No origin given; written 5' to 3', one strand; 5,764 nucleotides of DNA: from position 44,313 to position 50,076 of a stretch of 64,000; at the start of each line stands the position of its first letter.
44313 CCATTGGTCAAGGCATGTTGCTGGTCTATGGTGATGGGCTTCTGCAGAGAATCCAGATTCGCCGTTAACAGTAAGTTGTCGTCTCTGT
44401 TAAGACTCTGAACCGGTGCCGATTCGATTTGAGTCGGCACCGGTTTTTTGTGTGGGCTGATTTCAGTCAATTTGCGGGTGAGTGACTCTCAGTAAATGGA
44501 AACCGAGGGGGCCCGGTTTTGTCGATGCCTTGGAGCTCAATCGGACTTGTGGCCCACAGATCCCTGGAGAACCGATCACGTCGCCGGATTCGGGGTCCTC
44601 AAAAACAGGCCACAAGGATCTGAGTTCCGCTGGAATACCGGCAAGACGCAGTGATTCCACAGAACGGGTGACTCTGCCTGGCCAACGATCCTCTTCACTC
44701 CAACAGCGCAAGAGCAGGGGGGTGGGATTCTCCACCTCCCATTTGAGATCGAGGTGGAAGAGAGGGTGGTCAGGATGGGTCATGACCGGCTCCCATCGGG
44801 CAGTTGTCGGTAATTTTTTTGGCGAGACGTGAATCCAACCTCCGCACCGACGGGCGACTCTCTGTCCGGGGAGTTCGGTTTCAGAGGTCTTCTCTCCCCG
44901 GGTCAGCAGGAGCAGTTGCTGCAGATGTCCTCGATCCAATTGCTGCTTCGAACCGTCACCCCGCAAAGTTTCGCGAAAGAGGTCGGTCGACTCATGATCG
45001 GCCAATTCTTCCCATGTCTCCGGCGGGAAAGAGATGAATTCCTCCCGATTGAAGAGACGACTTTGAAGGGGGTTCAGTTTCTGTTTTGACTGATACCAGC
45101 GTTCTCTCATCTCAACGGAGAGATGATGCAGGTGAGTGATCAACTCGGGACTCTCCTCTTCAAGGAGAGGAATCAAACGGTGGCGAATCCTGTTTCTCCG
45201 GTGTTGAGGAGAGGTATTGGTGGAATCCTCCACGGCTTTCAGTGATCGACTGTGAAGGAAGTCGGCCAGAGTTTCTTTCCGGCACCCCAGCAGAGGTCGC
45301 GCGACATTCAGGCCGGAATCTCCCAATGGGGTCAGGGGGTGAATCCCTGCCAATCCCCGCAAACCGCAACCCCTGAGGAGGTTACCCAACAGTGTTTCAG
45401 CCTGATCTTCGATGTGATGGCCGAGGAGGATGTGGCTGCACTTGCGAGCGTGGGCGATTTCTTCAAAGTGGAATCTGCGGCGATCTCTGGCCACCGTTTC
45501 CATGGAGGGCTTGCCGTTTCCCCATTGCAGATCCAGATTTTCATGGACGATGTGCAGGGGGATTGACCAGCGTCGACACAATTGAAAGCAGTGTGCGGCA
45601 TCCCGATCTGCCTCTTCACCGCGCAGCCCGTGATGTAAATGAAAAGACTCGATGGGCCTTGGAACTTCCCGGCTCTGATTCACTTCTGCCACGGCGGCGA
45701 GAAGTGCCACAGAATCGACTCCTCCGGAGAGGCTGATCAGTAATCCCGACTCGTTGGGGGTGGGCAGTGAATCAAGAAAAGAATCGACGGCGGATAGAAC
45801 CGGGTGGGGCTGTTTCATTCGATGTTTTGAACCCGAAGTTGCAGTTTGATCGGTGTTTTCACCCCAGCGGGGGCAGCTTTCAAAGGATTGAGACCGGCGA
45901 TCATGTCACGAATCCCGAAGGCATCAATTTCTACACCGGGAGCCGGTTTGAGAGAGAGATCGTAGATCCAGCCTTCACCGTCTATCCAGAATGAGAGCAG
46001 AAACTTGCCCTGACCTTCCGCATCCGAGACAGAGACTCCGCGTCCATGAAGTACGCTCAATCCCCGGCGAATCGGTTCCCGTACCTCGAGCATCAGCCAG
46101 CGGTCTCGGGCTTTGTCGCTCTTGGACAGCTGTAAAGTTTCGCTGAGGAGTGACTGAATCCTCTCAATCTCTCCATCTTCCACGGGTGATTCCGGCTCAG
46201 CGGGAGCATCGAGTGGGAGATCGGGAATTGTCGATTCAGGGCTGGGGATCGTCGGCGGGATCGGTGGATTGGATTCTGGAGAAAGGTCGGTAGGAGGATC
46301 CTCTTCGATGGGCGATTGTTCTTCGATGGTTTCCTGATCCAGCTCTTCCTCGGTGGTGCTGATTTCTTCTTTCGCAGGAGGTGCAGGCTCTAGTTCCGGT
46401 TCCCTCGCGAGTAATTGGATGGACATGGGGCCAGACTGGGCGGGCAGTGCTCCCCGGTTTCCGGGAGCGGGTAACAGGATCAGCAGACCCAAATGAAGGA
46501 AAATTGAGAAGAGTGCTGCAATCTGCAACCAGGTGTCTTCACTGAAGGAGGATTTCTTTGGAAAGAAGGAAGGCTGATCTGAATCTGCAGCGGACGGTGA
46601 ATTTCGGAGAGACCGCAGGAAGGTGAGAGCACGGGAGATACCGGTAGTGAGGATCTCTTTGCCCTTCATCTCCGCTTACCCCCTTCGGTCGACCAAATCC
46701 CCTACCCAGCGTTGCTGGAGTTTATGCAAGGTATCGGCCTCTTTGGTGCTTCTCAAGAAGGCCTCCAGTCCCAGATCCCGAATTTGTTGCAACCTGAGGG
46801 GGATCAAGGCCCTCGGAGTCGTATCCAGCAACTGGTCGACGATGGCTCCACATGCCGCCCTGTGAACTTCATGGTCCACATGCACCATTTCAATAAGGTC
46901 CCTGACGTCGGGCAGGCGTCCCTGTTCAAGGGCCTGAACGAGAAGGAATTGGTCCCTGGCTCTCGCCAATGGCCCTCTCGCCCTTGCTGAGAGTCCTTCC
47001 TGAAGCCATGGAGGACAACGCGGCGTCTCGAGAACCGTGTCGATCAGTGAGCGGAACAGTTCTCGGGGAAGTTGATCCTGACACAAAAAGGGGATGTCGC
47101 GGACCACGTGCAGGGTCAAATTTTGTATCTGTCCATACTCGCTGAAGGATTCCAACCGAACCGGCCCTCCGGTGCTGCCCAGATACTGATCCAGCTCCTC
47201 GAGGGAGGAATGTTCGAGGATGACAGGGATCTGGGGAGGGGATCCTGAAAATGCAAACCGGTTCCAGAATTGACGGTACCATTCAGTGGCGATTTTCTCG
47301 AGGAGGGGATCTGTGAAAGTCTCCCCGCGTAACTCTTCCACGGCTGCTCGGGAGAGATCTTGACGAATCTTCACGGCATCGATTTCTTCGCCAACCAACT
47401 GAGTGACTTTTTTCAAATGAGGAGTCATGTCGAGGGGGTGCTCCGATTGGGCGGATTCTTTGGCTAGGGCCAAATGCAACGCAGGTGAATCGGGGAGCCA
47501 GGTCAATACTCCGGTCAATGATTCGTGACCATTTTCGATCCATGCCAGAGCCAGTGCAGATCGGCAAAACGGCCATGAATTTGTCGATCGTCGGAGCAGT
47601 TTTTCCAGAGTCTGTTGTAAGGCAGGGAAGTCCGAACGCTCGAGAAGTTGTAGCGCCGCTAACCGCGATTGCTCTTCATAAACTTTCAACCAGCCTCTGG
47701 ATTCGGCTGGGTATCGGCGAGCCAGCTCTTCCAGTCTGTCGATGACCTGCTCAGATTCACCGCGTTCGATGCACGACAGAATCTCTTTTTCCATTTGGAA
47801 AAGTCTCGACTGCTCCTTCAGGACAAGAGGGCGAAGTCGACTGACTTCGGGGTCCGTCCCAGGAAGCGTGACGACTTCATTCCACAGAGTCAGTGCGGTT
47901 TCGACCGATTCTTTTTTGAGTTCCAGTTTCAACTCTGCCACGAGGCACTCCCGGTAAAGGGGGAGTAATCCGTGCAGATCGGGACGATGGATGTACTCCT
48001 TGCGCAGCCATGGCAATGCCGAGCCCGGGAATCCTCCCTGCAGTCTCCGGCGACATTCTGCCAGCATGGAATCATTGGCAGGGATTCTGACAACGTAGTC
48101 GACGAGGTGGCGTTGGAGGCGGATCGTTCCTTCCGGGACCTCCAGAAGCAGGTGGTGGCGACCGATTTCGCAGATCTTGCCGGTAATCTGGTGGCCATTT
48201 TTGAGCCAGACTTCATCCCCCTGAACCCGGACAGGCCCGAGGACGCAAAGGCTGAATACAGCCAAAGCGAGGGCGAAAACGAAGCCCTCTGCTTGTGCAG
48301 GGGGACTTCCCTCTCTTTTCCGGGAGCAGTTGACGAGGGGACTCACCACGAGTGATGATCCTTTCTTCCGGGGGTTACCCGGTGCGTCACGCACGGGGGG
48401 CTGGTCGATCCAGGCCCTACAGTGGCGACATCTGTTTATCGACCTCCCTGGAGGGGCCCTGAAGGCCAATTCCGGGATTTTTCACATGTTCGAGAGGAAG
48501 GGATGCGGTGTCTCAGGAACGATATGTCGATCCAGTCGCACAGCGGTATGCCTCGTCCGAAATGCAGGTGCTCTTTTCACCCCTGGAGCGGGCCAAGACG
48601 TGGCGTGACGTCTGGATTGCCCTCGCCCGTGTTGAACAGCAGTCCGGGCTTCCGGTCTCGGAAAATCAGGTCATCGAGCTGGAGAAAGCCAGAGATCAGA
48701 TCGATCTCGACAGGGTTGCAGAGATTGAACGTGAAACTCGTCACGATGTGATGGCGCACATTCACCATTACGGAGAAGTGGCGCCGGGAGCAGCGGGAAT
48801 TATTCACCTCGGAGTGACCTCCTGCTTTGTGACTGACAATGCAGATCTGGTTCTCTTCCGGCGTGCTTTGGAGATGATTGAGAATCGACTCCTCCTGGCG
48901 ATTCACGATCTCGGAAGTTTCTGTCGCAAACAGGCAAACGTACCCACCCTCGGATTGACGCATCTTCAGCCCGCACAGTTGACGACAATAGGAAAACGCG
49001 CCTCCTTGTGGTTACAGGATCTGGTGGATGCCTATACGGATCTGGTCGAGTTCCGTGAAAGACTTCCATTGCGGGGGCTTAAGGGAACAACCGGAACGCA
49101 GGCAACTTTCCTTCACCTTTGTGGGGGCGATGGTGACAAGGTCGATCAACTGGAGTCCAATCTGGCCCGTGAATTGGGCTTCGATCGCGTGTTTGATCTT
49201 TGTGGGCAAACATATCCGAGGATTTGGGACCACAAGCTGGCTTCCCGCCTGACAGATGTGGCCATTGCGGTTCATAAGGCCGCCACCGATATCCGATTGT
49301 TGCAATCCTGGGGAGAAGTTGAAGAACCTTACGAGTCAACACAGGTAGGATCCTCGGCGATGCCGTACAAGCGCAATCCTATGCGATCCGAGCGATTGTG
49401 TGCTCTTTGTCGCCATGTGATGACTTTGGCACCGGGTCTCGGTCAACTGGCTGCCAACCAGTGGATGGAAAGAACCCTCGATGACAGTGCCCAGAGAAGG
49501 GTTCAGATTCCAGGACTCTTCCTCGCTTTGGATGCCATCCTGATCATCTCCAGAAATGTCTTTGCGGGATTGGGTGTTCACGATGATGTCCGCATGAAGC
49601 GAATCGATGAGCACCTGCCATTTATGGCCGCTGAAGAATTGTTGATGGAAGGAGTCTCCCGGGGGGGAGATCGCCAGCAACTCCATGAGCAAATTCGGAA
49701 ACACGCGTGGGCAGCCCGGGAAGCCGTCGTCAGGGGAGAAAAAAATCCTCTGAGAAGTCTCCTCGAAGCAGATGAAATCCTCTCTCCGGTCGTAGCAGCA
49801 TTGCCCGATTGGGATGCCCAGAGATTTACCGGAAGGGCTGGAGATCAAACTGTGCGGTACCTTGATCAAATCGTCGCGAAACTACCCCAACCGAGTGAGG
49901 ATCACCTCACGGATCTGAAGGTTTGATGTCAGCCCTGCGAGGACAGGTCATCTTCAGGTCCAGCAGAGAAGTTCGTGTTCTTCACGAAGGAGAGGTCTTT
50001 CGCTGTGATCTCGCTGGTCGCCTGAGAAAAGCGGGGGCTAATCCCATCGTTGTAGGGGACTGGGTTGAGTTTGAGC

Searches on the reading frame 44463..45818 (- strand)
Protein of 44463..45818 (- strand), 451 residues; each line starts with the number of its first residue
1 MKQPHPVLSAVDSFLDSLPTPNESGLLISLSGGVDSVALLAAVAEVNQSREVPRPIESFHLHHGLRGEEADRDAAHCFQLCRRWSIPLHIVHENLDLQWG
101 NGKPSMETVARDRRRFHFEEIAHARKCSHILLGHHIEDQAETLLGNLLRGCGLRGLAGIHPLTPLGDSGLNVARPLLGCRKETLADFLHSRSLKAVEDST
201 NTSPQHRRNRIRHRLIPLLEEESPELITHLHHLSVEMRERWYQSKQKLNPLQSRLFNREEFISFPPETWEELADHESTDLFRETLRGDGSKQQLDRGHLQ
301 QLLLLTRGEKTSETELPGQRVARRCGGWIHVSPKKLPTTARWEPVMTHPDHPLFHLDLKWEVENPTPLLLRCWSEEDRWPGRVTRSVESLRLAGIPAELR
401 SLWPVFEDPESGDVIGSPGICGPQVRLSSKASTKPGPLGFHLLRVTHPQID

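Call 33: search_protein_families(library=pfam, proteins=[window:44463-45818:-], max_evalue=0.0001)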
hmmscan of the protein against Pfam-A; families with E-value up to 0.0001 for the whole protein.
window:44463-45818:- (451 aa): 1 family
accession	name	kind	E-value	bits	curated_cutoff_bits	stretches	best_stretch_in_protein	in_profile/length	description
PF01171.26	ATP_bind_3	-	3.4e-42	144.7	27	1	26-214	2-182/182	PP-loop family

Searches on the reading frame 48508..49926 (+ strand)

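Call 34: search_protein_families(library=pfam, proteins=[window:48508-49926:+], max_evalue=0.0001)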
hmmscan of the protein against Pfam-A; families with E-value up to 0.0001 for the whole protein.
window:48508-49926:+ (472 aa): 2 families
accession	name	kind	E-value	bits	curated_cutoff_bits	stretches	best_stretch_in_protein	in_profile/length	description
PF00206.25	Lyase_1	-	1.8e-18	67.5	27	1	58-305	57-311/312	Lyase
PF10397.14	ADSL_C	-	7.8e-11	42.6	32.7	1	371-450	1-78/79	Adenylosuccinate lyase C-terminus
